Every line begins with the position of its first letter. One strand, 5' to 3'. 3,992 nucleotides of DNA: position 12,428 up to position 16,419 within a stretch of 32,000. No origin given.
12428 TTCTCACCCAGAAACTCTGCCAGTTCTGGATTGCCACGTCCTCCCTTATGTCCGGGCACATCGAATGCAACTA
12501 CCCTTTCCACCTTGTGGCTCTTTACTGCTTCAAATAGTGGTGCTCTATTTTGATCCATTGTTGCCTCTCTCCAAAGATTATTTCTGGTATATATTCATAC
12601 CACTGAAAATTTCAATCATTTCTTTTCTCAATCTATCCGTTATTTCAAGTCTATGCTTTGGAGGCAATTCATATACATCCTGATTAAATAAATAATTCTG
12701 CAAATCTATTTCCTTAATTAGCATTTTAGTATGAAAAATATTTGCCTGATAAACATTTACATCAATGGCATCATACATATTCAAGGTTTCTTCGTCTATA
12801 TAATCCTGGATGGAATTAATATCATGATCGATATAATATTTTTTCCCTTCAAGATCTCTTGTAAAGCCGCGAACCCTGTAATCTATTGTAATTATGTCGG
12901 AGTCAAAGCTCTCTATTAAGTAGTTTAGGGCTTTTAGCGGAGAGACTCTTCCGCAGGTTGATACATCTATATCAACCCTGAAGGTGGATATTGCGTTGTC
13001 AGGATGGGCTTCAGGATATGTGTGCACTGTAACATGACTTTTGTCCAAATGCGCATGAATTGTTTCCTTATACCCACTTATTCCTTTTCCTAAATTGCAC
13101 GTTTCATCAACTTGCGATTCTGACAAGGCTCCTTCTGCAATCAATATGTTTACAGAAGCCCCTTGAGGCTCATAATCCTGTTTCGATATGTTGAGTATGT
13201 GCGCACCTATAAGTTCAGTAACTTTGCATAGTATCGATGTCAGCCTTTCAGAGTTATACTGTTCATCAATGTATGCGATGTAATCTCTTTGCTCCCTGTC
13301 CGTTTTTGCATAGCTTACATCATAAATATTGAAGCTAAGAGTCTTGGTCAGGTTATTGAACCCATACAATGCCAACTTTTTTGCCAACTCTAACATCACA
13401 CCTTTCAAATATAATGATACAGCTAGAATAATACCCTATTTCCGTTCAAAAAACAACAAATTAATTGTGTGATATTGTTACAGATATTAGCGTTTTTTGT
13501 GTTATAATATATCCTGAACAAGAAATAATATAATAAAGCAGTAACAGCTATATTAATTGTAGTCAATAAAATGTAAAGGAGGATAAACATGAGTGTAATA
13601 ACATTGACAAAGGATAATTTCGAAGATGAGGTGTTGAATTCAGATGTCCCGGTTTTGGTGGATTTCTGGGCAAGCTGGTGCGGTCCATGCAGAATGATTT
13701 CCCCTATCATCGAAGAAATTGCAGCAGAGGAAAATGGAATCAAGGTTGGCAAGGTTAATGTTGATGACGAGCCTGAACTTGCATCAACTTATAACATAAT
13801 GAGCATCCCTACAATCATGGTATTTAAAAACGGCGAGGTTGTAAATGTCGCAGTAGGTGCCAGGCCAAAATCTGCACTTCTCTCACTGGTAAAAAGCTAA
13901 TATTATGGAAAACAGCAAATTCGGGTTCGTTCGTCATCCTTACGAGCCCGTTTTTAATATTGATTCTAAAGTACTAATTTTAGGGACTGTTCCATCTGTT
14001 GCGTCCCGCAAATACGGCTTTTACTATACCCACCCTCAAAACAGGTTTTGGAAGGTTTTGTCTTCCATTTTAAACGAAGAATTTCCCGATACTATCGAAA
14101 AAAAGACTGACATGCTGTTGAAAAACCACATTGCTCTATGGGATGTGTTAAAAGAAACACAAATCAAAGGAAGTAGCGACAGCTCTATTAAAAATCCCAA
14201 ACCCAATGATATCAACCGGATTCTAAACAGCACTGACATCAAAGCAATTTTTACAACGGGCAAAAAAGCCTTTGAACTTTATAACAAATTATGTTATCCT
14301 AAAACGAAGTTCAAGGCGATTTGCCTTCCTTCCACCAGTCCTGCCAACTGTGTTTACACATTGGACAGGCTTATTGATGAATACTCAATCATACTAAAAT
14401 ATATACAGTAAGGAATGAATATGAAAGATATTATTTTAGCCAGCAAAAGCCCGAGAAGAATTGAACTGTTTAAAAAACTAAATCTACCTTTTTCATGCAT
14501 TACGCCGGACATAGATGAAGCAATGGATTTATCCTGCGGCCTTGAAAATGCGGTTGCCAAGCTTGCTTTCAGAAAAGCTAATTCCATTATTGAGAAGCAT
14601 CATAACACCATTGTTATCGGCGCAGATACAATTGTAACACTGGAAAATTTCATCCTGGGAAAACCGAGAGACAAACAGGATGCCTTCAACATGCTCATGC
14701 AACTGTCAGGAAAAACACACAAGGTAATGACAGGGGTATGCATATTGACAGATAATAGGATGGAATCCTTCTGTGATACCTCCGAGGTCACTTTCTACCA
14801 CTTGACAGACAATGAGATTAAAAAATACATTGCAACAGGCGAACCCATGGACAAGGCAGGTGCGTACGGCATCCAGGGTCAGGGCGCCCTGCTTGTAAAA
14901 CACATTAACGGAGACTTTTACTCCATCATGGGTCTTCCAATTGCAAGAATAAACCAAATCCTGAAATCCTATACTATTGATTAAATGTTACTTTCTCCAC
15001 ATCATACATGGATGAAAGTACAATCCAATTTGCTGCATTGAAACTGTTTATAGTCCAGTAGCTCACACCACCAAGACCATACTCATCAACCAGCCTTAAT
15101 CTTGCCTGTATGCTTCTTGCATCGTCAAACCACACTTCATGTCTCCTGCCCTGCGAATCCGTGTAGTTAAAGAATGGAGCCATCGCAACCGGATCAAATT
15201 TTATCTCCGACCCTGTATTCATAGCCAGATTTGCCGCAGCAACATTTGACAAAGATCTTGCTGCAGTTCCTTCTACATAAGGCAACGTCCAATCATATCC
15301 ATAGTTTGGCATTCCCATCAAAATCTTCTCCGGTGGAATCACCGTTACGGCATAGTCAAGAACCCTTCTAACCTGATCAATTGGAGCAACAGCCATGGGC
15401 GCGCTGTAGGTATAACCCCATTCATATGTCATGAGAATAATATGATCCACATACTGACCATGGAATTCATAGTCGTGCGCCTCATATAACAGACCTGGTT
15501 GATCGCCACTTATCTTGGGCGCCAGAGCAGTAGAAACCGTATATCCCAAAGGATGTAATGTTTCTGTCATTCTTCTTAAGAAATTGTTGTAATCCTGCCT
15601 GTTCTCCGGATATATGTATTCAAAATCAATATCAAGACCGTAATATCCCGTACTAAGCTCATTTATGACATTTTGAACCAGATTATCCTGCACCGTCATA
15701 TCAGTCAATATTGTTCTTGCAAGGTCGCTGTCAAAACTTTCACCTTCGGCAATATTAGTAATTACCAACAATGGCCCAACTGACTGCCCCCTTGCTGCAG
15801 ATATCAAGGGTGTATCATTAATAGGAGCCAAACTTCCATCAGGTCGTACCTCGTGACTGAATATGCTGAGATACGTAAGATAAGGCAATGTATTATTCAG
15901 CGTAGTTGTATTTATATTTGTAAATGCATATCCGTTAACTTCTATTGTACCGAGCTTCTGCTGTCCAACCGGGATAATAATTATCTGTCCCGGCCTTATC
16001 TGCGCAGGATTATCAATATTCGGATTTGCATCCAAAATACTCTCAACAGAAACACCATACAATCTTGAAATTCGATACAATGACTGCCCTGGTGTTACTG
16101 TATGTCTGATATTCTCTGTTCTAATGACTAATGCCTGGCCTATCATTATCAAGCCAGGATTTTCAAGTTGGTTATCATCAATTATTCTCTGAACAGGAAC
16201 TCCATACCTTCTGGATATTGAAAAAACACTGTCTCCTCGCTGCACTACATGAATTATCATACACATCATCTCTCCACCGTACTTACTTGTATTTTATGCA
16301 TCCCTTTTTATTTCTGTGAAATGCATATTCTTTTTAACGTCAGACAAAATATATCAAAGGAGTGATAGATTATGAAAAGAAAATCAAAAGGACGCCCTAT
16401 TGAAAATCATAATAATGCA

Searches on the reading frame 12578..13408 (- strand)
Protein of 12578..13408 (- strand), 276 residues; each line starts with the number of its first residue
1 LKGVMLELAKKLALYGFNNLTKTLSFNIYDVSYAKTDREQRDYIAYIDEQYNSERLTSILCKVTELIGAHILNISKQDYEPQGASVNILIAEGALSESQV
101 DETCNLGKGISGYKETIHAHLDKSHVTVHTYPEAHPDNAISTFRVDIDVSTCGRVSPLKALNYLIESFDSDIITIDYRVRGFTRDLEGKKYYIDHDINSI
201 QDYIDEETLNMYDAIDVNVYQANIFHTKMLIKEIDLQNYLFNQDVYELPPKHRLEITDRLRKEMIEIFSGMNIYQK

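Call 63: search_protein_families(library=pfam, proteins=[window:12578-13408:-], max_evalue=0.001)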
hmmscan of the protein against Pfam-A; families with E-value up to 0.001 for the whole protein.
window:12578-13408:- (276 aa): 1 family
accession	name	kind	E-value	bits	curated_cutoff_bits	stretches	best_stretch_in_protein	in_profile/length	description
PF02675.21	AdoMet_dc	-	4.7e-14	53.1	25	1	52-181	16-107/107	S-adenosylmethionine decarboxylase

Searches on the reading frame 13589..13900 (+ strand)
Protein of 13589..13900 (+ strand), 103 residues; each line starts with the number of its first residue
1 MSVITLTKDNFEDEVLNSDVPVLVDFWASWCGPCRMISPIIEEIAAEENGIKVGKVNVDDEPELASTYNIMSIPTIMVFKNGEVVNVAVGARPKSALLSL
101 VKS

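Call 63: search_protein_families(library=pfam, proteins=[window:13589-13900:+], max_evalue=0.001)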
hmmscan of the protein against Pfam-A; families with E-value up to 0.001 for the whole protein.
window:13589-13900:+ (103 aa): 8 families
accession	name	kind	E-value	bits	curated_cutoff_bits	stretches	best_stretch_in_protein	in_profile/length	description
PF00085.26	Thioredoxin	-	1.4e-32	112.2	23.5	1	3-102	2-102/103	Thioredoxin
PF14595.12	Thioredoxin_9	-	7.6e-08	32.8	25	1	26-95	48-120/129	Thioredoxin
PF13905.12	Thioredoxin_8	-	2.4e-07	31.4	27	0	21-46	3-28/94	Thioredoxin-like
PF13098.12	Thioredoxin_2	-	5.4e-07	30.3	27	1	21-99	7-102/104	Thioredoxin-like domain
PF13192.12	Thioredoxin_3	-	5.6e-07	29.9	24.8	1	30-85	9-60/76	Thioredoxin domain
PF08534.16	Redoxin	-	2.2e-05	24.7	26.6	1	21-63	30-75/148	Redoxin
PF13728.12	TraF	-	2.9e-05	24.4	23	1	24-91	134-213/224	F plasmid transfer operon protein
PF00578.27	AhpC-TSA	-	0.0002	21.7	26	1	19-85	25-94/124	AhpC/TSA family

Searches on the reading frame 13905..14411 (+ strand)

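Call 63: search_protein_families(library=pfam, proteins=[window:13905-14411:+], max_evalue=0.001)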
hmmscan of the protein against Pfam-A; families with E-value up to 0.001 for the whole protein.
window:13905-14411:+ (168 aa): 1 family
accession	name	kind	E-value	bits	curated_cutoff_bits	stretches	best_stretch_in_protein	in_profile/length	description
PF03167.25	UDG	-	1.8e-12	47.9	24.3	1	16-151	3-125/141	Uracil DNA glycosylase superfamily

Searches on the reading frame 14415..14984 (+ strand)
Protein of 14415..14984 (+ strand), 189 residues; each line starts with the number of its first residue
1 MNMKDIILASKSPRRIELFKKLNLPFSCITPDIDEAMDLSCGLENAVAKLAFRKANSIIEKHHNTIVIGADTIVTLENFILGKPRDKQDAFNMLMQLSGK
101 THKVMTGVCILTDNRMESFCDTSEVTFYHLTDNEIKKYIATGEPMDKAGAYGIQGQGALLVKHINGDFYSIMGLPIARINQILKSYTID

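Call 63: search_protein_families(library=pfam, proteins=[window:14415-14984:+], max_evalue=0.001)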
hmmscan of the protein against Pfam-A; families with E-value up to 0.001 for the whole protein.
window:14415-14984:+ (189 aa): 1 family
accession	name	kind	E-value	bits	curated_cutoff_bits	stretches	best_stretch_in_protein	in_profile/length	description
PF02545.19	Maf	-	4e-63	212.9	27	1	6-185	2-186/187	Maf-like protein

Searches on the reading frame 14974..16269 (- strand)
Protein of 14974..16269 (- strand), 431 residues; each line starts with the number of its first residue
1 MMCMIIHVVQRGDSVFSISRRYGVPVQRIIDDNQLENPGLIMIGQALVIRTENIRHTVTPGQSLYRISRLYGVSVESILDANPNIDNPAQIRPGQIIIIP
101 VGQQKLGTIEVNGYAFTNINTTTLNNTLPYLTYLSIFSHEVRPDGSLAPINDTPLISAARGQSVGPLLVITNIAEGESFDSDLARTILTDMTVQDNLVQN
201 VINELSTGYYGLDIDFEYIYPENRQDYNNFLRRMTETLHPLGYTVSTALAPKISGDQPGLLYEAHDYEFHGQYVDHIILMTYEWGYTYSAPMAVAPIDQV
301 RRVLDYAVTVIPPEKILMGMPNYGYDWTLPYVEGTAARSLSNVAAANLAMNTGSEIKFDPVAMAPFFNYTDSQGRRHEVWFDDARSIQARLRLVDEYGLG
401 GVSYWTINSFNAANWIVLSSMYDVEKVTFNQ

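Call 63: search_protein_families(library=pfam, proteins=[window:14974-16269:-], max_evalue=0.001)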
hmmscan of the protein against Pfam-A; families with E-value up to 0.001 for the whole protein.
window:14974-16269:- (431 aa): 4 families
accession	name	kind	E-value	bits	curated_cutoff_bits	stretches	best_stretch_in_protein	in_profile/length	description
PF01476.26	LysM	-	4.4e-29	100.6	20.9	2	56-100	1-43/43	LysM domain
PF00704.34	Glyco_hydro_18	-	7.9e-23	82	29.6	1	193-408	89-315/317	Glycosyl hydrolases family 18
PF23473.1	LysM3_LYK4_5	-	1.4e-09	38.4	29.3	1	8-38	6-36/48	LYK4/5 LysM3 domain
PF23446.1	LysM1_NFP_LYK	-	1.6e-05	26.1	36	1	62-101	16-55/60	NFP/LYK LysM1 domain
